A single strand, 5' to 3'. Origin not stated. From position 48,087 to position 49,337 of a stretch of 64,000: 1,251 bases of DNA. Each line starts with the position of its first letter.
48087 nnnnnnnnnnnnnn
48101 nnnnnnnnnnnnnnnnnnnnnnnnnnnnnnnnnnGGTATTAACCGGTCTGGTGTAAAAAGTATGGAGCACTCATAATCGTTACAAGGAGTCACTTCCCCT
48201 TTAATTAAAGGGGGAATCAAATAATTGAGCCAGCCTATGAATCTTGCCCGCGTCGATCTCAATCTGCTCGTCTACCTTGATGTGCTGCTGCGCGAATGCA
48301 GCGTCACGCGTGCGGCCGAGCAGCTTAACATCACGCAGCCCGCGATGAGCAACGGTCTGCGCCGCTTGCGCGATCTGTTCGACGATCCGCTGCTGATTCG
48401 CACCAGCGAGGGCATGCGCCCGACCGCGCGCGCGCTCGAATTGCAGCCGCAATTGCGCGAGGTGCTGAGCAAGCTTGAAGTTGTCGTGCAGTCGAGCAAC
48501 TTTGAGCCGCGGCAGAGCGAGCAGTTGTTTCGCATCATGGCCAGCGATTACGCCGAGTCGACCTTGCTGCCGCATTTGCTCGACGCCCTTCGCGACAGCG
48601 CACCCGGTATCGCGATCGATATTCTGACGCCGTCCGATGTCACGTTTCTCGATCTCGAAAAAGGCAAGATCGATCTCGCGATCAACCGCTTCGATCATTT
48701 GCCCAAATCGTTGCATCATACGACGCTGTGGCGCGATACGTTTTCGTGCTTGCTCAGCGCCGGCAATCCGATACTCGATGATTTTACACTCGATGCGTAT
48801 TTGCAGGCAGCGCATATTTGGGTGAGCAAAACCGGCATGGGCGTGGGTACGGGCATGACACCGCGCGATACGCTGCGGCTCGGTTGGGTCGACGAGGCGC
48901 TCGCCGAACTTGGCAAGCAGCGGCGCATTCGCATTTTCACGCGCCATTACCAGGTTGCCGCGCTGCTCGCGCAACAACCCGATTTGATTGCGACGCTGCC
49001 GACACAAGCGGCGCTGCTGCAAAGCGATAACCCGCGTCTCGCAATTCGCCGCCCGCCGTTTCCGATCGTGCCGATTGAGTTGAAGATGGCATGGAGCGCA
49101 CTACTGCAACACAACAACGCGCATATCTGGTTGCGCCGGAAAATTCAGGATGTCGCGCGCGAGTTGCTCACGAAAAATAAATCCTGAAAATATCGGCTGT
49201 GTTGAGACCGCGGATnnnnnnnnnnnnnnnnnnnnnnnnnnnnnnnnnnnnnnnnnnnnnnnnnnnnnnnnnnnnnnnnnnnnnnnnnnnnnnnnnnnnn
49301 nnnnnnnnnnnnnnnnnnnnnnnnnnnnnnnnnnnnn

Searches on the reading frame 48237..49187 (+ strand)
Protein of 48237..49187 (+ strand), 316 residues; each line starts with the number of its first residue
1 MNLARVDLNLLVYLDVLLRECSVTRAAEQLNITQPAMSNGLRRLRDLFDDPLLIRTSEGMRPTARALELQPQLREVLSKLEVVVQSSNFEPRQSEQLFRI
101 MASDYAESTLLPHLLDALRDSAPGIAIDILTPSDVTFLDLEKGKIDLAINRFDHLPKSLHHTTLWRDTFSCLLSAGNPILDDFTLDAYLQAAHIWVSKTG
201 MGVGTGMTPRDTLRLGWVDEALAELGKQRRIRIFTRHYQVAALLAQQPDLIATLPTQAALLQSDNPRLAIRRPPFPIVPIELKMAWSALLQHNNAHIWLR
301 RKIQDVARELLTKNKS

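Call 53: search_protein_families(library=pfam, proteins=[window:48237-49187:+], max_evalue=0.00001)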
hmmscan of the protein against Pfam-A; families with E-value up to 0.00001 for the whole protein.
window:48237-49187:+ (316 aa): 2 families
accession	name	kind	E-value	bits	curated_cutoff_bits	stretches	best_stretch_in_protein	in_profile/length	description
PF03466.25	LysR_substrate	-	3.4e-17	63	28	1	93-306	3-207/209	LysR substrate binding domain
PF00126.33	HTH_1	-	1.1e-16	60.9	26.6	1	8-66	1-59/60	Bacterial regulatory helix-turn-helix protein, lysR family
